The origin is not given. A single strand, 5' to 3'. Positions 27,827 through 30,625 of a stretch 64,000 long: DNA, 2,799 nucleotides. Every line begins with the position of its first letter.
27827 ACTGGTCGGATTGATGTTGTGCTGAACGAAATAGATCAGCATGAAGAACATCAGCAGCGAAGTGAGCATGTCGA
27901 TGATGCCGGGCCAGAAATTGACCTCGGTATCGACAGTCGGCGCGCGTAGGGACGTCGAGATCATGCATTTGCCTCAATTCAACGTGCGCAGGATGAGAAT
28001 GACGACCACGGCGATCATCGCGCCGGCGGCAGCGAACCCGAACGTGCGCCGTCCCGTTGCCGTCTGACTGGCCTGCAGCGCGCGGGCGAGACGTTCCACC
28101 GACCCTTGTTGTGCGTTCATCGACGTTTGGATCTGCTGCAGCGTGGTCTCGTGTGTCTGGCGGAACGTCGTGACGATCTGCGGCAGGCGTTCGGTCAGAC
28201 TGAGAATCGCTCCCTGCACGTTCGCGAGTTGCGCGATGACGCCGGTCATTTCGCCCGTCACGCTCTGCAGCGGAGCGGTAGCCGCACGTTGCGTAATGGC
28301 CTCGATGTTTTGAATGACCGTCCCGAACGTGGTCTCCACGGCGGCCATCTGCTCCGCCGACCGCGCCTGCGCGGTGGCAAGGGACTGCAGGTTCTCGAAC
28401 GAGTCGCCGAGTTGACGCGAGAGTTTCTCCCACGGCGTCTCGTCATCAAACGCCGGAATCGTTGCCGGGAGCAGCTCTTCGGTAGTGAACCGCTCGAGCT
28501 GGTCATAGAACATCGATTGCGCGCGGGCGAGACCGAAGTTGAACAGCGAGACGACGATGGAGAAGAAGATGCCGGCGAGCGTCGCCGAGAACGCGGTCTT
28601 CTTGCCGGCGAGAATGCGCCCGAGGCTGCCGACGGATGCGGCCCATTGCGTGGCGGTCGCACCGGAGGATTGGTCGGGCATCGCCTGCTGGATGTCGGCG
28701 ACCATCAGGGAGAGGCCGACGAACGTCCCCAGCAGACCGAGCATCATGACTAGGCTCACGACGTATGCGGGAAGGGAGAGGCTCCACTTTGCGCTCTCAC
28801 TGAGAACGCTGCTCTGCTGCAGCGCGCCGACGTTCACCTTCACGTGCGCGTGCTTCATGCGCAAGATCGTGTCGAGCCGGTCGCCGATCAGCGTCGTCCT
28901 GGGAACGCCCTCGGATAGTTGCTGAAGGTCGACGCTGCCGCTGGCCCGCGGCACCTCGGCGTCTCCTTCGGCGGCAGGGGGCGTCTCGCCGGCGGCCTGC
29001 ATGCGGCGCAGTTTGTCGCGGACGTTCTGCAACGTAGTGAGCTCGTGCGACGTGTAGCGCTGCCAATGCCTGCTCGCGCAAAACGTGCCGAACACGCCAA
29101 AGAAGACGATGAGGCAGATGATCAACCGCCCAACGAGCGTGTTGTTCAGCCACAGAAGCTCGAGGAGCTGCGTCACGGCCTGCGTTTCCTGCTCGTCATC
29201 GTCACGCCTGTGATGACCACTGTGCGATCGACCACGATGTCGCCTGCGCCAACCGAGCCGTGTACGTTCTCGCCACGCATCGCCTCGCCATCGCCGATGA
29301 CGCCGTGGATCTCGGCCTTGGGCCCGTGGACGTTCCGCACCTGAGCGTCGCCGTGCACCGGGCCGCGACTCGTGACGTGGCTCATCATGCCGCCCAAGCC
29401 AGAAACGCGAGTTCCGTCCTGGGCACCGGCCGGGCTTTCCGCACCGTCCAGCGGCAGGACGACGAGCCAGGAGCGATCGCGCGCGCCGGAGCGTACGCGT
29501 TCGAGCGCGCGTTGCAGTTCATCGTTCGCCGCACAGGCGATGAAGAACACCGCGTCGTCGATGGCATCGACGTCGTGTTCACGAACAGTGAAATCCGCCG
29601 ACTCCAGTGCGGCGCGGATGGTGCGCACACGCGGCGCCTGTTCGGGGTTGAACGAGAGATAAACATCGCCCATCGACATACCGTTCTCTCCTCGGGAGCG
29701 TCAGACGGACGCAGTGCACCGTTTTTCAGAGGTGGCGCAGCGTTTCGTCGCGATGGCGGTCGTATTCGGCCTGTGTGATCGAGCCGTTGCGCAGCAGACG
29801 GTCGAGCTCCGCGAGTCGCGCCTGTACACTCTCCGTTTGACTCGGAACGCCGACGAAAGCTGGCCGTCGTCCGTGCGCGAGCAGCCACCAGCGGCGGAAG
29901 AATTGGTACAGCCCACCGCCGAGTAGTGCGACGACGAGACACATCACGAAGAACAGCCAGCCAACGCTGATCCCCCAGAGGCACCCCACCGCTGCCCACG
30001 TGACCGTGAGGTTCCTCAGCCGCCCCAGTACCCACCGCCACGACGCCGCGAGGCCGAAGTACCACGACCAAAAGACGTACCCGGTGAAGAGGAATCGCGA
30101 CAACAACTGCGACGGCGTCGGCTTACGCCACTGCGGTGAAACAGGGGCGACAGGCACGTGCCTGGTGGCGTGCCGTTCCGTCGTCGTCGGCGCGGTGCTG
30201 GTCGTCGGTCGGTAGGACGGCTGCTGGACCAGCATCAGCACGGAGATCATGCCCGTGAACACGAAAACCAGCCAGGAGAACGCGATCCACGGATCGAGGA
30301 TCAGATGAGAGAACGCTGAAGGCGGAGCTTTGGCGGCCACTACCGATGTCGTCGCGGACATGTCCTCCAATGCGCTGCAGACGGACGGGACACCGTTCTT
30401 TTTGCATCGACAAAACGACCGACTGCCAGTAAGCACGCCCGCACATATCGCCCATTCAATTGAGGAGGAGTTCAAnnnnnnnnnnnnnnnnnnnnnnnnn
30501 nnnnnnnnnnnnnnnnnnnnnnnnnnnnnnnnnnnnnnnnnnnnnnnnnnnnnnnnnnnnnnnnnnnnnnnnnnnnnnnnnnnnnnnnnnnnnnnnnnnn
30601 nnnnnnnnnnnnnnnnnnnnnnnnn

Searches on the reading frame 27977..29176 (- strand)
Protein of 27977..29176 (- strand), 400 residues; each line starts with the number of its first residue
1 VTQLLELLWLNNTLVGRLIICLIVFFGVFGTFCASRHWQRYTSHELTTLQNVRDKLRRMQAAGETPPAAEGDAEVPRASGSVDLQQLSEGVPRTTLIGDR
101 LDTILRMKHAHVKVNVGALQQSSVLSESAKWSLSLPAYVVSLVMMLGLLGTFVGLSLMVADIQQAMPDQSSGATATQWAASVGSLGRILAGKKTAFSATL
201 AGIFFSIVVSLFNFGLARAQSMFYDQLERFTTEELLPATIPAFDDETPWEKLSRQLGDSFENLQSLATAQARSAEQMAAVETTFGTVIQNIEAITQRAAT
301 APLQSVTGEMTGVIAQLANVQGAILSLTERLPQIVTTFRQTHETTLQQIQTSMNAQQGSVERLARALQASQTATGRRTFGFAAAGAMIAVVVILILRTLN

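Call 9: search_protein_families(library=pfam, proteins=[window:27977-29176:-], max_evalue=0.01)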
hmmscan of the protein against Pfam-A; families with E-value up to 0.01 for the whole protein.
window:27977-29176:- (400 aa): 1 family
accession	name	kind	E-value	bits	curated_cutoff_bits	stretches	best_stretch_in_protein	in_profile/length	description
PF01618.21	MotA_ExbB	-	0.0071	16.5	22.9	1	128-222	41-120/127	MotA/TolQ/ExbB proton channel family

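Call 12: search_protein_families(library=padloc, proteins=[window:27977-29176:-], max_evalue=0.001)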
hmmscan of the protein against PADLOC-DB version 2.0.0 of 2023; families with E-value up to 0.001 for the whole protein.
window:27977-29176:- (400 aa): 4 families
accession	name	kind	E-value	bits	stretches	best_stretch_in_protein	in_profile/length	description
PDLC00597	ZorA1|ZorA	-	5.5e-08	30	1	134-324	106-278/683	MotA/ExbB/TolQ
PDLC00596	ZorA1|ZorA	-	1.2e-05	22.3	1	130-213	152-224/583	MotA/ExbB/TolQ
PDLC00635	ZorA2|ZorA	-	3e-05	21.2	1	141-358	51-260/505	MotA/ExbB/TolQ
PDLC00640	ZorA2|ZorA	-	8.7e-05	19.4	1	122-220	32-116/590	MotA/ExbB/TolQ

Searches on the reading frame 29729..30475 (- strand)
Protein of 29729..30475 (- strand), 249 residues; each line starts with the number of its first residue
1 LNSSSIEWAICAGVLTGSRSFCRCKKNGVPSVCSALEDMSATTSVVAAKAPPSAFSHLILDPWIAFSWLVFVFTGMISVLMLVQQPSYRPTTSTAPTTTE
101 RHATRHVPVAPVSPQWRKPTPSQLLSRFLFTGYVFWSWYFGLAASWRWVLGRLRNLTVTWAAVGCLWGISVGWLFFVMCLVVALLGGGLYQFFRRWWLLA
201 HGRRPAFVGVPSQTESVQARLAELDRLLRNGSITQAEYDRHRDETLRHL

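Call 9: search_protein_families(library=pfam, proteins=[window:29729-30475:-], max_evalue=0.01)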
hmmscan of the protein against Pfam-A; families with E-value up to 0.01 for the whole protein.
window:29729-30475:- (249 aa): 4 families
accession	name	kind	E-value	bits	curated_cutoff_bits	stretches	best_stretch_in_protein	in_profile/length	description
PF05120.17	GvpG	-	7e-06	26.5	30.6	1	214-249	30-65/67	Gas vesicle protein G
PF09851.14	SHOCT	-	0.00029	20.9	27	1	220-243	2-25/28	Short C-terminal domain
PF20315.3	DUF6611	-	0.004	17.7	27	0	169-239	80-153/168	Family of unknown function (DUF6611)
PF06464.16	DMAP_binding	-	0.0058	17.9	27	0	216-246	8-38/111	DMAP1-binding Domain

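Call 12: search_protein_families(library=padloc, proteins=[window:29729-30475:-], max_evalue=0.001)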
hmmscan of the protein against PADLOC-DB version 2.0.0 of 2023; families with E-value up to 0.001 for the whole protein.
window:29729-30475:- (249 aa): 0 families
